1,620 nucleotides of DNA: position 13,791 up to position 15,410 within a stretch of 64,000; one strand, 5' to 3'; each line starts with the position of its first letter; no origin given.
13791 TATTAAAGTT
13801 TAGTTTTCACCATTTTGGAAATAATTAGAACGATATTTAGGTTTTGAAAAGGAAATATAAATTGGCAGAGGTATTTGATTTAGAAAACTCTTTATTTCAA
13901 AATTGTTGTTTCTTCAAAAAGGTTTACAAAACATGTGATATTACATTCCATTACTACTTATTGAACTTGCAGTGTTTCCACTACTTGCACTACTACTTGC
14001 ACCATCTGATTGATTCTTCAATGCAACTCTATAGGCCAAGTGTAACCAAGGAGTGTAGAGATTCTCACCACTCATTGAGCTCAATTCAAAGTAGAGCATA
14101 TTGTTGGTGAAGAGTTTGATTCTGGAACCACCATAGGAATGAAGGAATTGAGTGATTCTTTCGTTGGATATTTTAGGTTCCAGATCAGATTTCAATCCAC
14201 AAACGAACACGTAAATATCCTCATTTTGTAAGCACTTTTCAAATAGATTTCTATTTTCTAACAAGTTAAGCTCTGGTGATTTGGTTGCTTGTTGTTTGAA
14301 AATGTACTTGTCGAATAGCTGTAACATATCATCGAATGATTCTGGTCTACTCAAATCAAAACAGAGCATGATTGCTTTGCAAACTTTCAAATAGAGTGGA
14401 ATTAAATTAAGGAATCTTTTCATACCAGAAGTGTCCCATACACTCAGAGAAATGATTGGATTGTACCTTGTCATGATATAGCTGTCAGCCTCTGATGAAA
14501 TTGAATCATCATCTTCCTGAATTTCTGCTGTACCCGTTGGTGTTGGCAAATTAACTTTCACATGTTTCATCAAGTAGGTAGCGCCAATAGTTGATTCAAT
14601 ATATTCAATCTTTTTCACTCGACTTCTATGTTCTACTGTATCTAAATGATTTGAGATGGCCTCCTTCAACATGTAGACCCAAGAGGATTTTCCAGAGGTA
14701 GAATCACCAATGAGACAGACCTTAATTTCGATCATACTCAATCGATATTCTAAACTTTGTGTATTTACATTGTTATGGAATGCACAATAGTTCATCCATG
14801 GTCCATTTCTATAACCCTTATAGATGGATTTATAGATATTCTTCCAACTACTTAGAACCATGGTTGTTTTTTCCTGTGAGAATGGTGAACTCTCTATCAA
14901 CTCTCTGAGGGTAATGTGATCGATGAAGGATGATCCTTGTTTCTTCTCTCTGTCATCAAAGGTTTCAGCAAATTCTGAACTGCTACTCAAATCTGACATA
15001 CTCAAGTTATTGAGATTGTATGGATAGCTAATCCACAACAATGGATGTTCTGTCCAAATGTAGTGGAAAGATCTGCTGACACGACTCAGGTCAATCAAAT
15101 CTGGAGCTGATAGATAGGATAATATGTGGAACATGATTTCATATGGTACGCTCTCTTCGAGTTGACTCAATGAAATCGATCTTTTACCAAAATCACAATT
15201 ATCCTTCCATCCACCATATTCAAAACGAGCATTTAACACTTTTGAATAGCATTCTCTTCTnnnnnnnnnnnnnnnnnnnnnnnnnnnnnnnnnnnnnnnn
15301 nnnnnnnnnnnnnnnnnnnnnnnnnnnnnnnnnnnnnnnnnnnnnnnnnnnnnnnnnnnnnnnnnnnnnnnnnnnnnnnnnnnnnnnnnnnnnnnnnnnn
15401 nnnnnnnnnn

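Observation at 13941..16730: Single-exon protein fusing an F-box with a degenerate Ras-like GTPase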

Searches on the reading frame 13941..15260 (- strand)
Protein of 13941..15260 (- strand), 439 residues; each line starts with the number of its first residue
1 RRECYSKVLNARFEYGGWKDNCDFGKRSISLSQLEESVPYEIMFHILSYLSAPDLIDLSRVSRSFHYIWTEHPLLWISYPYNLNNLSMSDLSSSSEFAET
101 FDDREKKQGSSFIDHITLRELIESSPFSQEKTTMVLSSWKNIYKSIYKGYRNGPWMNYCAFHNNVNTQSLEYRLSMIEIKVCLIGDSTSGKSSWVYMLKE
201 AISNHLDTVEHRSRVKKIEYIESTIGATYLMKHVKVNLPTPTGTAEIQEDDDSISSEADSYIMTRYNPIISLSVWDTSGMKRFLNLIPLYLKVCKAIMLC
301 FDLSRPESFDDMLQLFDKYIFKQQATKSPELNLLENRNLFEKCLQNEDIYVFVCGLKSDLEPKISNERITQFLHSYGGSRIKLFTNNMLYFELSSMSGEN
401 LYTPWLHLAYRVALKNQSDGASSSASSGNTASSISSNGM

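Call 7: find_homologous_proteins(query=window:13941-15260:-)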
Query window:13941-15260:- (439 aa): 2 proteins with E <= 0.001 among 3353 candidates.
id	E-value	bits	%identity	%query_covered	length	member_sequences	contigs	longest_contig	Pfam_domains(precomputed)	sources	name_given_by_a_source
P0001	3.6e-129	449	53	95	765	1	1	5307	PF00646.39,PF08477.20,PF12937.13,PF00071.29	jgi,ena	-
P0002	2.6e-11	61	35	29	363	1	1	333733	PF00646.39,PF00025.28,PF08477.20,PF00071.29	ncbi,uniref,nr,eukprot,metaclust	ncbi:rab family small GTPase [Naegleria gruberi]|uniref:Rab family small GTPase n=1 Tax=Naegleria gr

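Call 11: find_encoding_contigs(protein=P0001, flank=5000, max_places=4)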
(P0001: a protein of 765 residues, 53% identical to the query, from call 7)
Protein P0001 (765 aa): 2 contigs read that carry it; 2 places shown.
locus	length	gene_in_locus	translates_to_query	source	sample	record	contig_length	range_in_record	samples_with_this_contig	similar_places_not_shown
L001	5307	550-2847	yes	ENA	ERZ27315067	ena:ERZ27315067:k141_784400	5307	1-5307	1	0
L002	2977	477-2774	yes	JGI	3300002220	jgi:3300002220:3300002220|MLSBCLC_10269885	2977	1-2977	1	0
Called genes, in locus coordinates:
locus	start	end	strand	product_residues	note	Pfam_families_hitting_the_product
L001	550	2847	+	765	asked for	PF00646:F-box (weak), PF12937:F-box-like, PF00071:Ras, PF08477:Roc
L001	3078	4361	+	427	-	PF13499:EF-hand_7 (faint), PF23564:EF-hand_FSTL1 (faint), PF12763:EH (faint), PF13833:EF-hand_8 (faint), PF13405:EF-hand_6 (faint), PF00036:EF-hand_1 (weak), PF13202:EF-hand_5 (weak)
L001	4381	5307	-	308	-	?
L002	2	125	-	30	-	?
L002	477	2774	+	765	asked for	PF00646:F-box (weak), PF12937:F-box-like, PF00071:Ras, PF08477:Roc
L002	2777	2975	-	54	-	?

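Call 22: find_homologous_proteins(query=A1, max_evalue=0.00001)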
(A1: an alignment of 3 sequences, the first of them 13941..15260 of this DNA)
Query A1 (3 sequences) (439 aa, profile of the alignment): 2 proteins with E <= 0.00001 among 5050 candidates.
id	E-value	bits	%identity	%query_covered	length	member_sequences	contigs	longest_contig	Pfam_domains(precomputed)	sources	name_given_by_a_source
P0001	2.5e-213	727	53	95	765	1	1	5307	PF00646.39,PF08477.20,PF12937.13,PF00071.29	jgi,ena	-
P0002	1.4e-109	385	35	29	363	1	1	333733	PF00646.39,PF00025.28,PF08477.20,PF00071.29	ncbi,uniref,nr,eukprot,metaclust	ncbi:rab family small GTPase [Naegleria gruberi]|uniref:Rab family small GTPase n=1 Tax=Naegleria gr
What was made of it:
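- Tried and rejected: The first two homologue searches (calls 7, 22) returned only two proteins. In call 22 I also set max_evalue too strictly, so that search added nothing.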

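Call 25: search_protein_representatives(alignment_id=A1)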
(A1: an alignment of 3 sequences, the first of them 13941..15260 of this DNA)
Query: 3 sequences, 415 profile positions. Proteins with E-value up to 0.001 (for the whole library): 18464; up to 1e-10: 241; up to 1e-30: 8. The best 150 are listed.
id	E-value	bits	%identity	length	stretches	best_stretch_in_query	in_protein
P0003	1.7e-229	778.2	-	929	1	1-409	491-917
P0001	8.1e-214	726.6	-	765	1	2-408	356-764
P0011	1.5e-160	551.1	-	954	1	22-408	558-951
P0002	4.3e-110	384.9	-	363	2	127-415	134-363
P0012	4.4e-43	164.2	-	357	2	206-399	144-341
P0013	9.6e-34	133.4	-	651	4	259-328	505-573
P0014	6.5e-33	130.7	-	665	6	259-318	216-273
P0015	5.7e-31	124.3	-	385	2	260-401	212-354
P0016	1.3e-30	123.1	-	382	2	261-393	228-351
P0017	1.3e-29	119.8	-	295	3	251-401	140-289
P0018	3.2e-27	111.9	-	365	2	262-399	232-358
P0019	9.0e-27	110.5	-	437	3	14-92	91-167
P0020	1.0e-26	110.2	-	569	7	250-307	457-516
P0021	1.5e-26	109.8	-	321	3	209-398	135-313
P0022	2.9e-26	108.8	-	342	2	247-402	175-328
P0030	2.5e-21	92.5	-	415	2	231-402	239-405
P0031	1.1e-20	90.5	-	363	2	260-400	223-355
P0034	4.2e-19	85.2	-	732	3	258-309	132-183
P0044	4.0e-17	78.7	-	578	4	259-306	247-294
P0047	1.3e-16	77.0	-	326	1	21-354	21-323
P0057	2.1e-15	73.0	-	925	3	8-83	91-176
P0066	2.3e-14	69.6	-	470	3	260-324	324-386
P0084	3.6e-13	65.7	-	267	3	226-315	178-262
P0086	3.7e-13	65.6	-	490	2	248-365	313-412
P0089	3.8e-13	65.6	-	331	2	280-400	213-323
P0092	4.9e-13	65.2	-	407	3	242-365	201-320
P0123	2.5e-12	62.9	-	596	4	259-330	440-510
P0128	3.1e-12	62.6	-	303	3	195-303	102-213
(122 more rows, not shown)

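Call 33: find_encoding_contigs(protein=P0011, flank=6000, max_places=3)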
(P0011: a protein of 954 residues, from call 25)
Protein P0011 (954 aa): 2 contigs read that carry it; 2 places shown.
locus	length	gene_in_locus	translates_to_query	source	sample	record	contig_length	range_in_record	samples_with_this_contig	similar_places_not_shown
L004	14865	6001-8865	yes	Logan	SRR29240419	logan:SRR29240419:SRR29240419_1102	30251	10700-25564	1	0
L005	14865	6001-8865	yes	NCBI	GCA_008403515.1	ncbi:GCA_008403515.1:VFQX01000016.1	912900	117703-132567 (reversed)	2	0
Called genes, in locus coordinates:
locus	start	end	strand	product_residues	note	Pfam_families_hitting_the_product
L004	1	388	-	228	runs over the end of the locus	-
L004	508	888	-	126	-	PF00106:adh_short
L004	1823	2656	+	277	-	-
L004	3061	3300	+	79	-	-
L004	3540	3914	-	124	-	PF03151:TPT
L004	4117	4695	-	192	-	-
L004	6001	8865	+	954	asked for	PF00646:F-box (weak), PF12937:F-box-like, PF08477:Roc (faint), PF00071:Ras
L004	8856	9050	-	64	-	-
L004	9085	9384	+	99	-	-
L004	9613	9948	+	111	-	PF25390:WD40_RLD, PF13540:RCC1_2 (weak)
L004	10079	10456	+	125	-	PF00415:RCC1 (faint), PF25390:WD40_RLD, PF13540:RCC1_2 (weak)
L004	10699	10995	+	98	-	-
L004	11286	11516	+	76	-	-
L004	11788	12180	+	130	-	-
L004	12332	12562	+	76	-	PF01699:Na_Ca_ex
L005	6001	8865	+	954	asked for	PF00646:F-box (weak), PF12937:F-box-like, PF08477:Roc (faint), PF00071:Ras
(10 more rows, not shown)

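Call 40: predict_structure(alignment_id=A2)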
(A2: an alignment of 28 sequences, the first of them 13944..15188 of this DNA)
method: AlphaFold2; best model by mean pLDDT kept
length: 415 residues; sequences in the alignment: 28
mean_pLDDT: 76.4   pTM: 0.66
mean pLDDT of the five models: 76.4, 75.6, 74.7, 73.3, 72.4
residues with pLDDT >= 90: 153; 70-90: 121; 50-70: 89; < 50: 52
segments of 3 or more residues with pLDDT < 50: 1-4, 58-64, 73-84, 123-127, 183-185, 405-415
pLDDT, mean of each block of 10 residues (from residue 1): 56 83 79 80 80 58 48 46 52 72 73 64 50 83 84 95 92 83 50 58 90 76 55 51 89 95 96 97 97 97 93 93 96 88 92 72 90 82 93 76 46 35
secondary structure, 60 per line:
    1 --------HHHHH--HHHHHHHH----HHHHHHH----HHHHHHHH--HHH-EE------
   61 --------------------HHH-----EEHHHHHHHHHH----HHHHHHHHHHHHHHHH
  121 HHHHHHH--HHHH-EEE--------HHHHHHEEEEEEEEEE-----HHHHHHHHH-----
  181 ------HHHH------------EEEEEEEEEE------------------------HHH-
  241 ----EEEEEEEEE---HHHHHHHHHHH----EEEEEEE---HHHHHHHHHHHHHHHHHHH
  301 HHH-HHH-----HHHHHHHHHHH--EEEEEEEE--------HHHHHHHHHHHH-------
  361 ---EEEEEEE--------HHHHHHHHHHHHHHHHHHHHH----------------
elements in order: H9-13 H16-23 H28-34 H39-46 H91-100 H105-127 H130-133 E135-137 H146-151 E152-161 H167-175 H187-190 E203-212 E245-253 H257-267 E272-278 H282-303 H313-323 E326-333 H342-353 E364-370 H379-399
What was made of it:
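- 15021..15161 (-): F-box (aa 524-570; Pfam match aa 527-566). A short helical bundle with pLDDT about 80 (call 40).
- On F-box protein / SCF substrate receptor: A helical bundle with pLDDT about 80 (call 40).
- The three GTPase insertions are modelled at low confidence (call 40).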

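Call 43: fold_search(model_id=the predicted structure, library=pdb)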
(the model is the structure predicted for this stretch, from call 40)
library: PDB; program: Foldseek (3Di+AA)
matches with E <= 10: 1948; with E <= 0.001: 1582
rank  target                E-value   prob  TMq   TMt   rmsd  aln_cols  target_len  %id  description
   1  8kb8_C                1.9e-11  1.00  0.34  0.76   6.2       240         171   21  Structure of the WDR91 WD40 domain complexed with Rab7 (released 2024-08-07)
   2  3m1i_A                2.1e-11  1.00  0.32  0.63   5.1       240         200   20  Crystal structure of yeast CRM1 (Xpo1p) in complex with yeast RanBP1 (Yrb1p) and yeast RanGTP (Gsp1pGTP) (released 2010-06-02)
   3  7dbg_A                2.4e-11  1.00  0.31  0.59   5.3       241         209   18  Yeast CRM1e (apo) in complex with Ran-RanBP1 (released 2021-09-29)
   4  4gpt_A                2.8e-11  1.00  0.31  0.60   5.3       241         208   18  Crystal structure of KPT251 in complex with CRM1-Ran-RanBP1 (released 2012-09-05)
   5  7mnw_A                3.2e-11  1.00  0.33  0.63   5.0       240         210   17  Crystal Structure of Nup358/RanBP2 Ran-binding domain 1 in complex with Ran-GPPNHP (released 2022-06-15)
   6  3law_A                3.2e-11  1.00  0.33  0.72   6.5       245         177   21  Structure of GTP-bound L129F mutant Rab7 (released 2010-01-26)
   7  5szi_A                3.6e-11  1.00  0.35  0.78   4.2       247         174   19  Structure of human Rab8a in complex with the bMERB domain of Mical-cL (released 2016-08-24)
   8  5cll_A                4.1e-11  1.00  0.32  0.70   5.1       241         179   17  Truncated Ran wild type in complex with GDP-BeF and RanBD1 (released 2015-09-09)
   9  7mny_A                4.1e-11  1.00  0.32  0.60   5.1       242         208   18  Crystal Structure of Nup358/RanBP2 Ran-binding domain 3 in complex with Ran-GPPNHP (released 2022-06-15)
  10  4lhw_B                4.4e-11  1.00  0.35  0.80   3.3       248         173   19  Crystal structure of Rab8 in its active GppNHp-bound form (released 2013-10-09)
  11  7b51_B                4.4e-11  1.00  0.32  0.71   5.2       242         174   18  Crystal structure of human CRM1 covalently modified by 2-mercaptoethanol at Cys528 (released 2021-03-10)
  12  9ogo_A                5.2e-11  1.00  0.31  0.61   5.3       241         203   18  Crystal Structure of KPT185 in complex with CRM1(EH mutant)-Ran-RanBP1 (released 2025-11-26)
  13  4hb0_A                5.2e-11  1.00  0.31  0.60   5.3       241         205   18  Crystal structure of CRM1 inhibitor Leptomycin B in complex with CRM1(K541Q,K542Q,R543S,K545Q,K548Q,K579Q)-Ran-RanBP1 (released 2013-01-09)
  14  4hb2_A                5.2e-11  1.00  0.31  0.61   5.3       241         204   18  Crystal structure of CRM1-Ran-RanBP1 (released 2013-01-09)
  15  6m6x_A                5.2e-11  1.00  0.31  0.59   5.3       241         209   18  Oridonin in complex with CRM1#-Ran-RanBP1 (released 2021-03-17)
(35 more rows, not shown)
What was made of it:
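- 13986..14735 (-): Rab-derived GTPase-like domain (aa 666-915) with low-confidence insertions, roughly aa 690-712, 727-757 and 805-838. Foldseek to Rab8, Rab7 and Ran (call 43).
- On Canonical Rab GTPase: Foldseek gives target-normalised TM 0.80 to Rab8-GppNHp (call 43).
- Checked: The AF2 model of aa 515-929 (mean pLDDT 76; blocks over the conserved GTPase core mostly 88-97, lower in the inserts) matches GTP-form Rab8 with target-normalised TM 0.80, and also Rab7, Rab6 and Ran (calls 40, 43).
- The AF2 model and Foldseek hits to GTP-form Rab8 and Rab7 (calls 40, 43).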

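Call 52: find_encoding_contigs(protein=P0030, flank=1000, max_places=2)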
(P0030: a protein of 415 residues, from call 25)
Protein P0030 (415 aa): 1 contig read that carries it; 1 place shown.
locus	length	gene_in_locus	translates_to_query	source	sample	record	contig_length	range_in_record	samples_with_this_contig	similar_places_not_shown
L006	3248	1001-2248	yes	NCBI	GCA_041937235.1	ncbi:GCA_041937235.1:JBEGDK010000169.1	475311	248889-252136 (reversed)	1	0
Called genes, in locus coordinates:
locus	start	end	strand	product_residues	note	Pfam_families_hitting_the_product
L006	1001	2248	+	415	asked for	PF00025:Arf (weak), PF00071:Ras, PF08477:Roc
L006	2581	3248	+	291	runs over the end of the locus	PF04116:FA_hydroxylase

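Call 53: find_encoding_contigs(protein=P0128, flank=1000, max_places=2)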
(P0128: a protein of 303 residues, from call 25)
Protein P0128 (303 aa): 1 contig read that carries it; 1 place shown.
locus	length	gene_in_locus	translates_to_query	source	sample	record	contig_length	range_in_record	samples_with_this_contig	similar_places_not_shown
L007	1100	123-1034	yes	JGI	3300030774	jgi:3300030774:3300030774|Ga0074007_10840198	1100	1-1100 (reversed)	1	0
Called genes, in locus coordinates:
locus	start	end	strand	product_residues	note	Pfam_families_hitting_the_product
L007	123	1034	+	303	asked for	PF00646:F-box (weak), PF12937:F-box-like, PF00071:Ras, PF08477:Roc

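Call 54: find_encoding_contigs(protein=P0092, flank=1000, max_places=2)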
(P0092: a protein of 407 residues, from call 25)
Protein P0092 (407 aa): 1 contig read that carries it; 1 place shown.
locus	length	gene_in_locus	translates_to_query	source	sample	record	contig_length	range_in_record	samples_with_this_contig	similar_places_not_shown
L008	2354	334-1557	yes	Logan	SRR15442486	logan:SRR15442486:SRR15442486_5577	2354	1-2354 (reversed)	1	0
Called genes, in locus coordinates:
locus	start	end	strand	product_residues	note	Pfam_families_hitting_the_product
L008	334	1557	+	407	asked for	PF00646:F-box (weak), PF12937:F-box-like (weak), PF00071:Ras, PF08477:Roc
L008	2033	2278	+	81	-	-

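Call 55: list_cluster_members(proteins=[P0011, P0030, P0031, P0047, P0084, P0012, P0019, P0021, P0057, P0089])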
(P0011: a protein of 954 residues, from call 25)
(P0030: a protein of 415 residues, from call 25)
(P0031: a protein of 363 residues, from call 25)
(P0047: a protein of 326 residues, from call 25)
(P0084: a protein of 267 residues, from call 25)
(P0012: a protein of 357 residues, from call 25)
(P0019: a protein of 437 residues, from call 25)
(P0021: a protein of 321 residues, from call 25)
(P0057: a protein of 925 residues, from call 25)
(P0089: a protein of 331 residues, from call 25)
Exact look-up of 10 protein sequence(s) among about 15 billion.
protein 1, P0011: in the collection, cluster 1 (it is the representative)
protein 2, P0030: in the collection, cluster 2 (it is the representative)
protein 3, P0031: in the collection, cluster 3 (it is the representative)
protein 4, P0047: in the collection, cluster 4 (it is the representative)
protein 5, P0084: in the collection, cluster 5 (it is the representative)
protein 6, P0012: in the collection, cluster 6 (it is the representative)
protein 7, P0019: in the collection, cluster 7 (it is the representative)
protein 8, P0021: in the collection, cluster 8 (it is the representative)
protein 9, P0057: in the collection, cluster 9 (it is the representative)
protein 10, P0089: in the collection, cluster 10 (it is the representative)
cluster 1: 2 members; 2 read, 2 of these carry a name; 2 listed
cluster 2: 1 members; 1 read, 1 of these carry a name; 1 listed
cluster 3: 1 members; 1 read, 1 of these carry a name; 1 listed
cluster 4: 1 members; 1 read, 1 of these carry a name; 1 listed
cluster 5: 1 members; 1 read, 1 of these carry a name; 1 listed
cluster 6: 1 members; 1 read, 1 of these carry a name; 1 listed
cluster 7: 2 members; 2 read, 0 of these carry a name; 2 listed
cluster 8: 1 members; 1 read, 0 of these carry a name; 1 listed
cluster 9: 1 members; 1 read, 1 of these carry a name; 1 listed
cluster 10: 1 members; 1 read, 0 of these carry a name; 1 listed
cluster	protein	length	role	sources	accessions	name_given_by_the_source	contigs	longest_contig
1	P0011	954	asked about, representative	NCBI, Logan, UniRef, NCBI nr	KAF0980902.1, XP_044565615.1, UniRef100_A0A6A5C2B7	hypothetical protein FDP41_012690 [Naegleria fowleri] | F-box domain-containing protein n=1 Tax=Naegleria fowleri TaxID=5763 ... | uncharacterized protein FDP41_012690 [Naegleria fowleri]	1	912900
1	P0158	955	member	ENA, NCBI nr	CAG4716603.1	unnamed protein product [Naegleria fowleri]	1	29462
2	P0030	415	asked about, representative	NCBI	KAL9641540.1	hypothetical protein ABK040_013461 [Willaertia magna]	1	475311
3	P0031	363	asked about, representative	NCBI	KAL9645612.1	hypothetical protein ABK040_000674 [Willaertia magna]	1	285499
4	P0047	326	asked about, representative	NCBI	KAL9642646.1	hypothetical protein ABK040_009725 [Willaertia magna]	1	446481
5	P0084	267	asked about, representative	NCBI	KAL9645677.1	hypothetical protein ABK040_003410 [Willaertia magna]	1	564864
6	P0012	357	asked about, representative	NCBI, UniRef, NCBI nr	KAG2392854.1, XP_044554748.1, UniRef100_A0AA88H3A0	hypothetical protein C9374_009431 [Naegleria lovaniensis] | F-box domain-containing protein n=1 Tax=Naegleria lovaniensis TaxID=51637 ... | uncharacterized protein C9374_009431 [Naegleria lovaniensis]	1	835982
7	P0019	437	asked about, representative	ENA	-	-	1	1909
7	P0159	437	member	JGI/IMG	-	-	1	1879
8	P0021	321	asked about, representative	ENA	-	-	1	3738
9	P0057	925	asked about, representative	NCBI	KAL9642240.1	hypothetical protein ABK040_007240 [Willaertia magna]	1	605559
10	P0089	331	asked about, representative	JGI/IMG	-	-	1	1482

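Call 57: search_solved_structures(query=A2, max_evalue=0.00001, show_alignments=1)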
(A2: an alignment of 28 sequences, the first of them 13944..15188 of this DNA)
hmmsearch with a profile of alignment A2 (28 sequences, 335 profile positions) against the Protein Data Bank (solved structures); distinct sequences matched with E-value up to 0.00001: 948 (the best 60 are shown).
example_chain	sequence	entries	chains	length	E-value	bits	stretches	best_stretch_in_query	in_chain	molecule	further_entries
4iru_B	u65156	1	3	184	4.5e-34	121.2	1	136-292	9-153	Ras-related protein Rab-1A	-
2wwx_A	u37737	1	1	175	4.5e-34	121.2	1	139-293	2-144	RAS-RELATED PROTEIN RAB-1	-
2rhd_A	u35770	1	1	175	5.3e-34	121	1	139-282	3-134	Small GTP binding protein rab1a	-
3l0i_B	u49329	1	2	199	5.5e-34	120.9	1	137-292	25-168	Ras-related protein Rab-1A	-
4jvs_B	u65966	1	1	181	7.7e-34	120.4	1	138-292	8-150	Ras-related protein Rab-1A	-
3tkl_A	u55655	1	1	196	1.2e-33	119.8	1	138-292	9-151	Ras-related protein Rab-1A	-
9mhf_E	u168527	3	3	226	1.3e-33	119.7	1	118-292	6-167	Ras-related protein Rab-1A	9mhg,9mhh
2fol_A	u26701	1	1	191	2.2e-33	119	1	139-292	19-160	Ras-related protein Rab-1A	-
7eq2_A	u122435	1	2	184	2.9e-33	118.5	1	138-292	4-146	Ras-related protein Rab-1A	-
4fmc_B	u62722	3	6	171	5.1e-33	117.7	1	141-292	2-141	Ras-related protein Rab-1A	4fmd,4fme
3sfv_A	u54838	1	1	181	5.2e-33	117.7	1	137-292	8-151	Ras-related protein Rab-1A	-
5szh_B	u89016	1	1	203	5.6e-33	117.6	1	138-293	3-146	Ras-related protein Rab-1B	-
3jza_A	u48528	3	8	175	7.4e-33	117.2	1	140-293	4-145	Ras-related protein Rab-1B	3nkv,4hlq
4i1o_A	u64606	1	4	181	8.2e-33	117.1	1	140-293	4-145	Ras-related protein Rab-1B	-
6sku_B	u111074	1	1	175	8.3e-33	117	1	140-293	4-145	Ras-related protein Rab-1B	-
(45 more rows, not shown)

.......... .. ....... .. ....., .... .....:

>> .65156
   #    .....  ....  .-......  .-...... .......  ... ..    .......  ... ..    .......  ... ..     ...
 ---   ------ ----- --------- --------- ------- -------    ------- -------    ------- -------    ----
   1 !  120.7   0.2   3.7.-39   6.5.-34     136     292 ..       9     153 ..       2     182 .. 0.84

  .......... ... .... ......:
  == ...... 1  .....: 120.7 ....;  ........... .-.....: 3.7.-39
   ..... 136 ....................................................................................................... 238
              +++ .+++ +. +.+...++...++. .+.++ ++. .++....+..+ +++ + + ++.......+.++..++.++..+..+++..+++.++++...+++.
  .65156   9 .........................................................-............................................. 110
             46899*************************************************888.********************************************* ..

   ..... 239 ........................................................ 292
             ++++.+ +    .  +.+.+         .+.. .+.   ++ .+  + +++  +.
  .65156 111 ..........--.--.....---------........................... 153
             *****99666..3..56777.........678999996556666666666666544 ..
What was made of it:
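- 13986..14735 (-): The family profile hits Rab1, Sec4 and Rab7 at E about 1e-34 (call 57).
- On RhoBTB: The GTPase has Rab affinity (call 57).
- The domain is Rab-derived (call 57).
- Tried and rejected: The family profile matches Rabs best (call 57).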
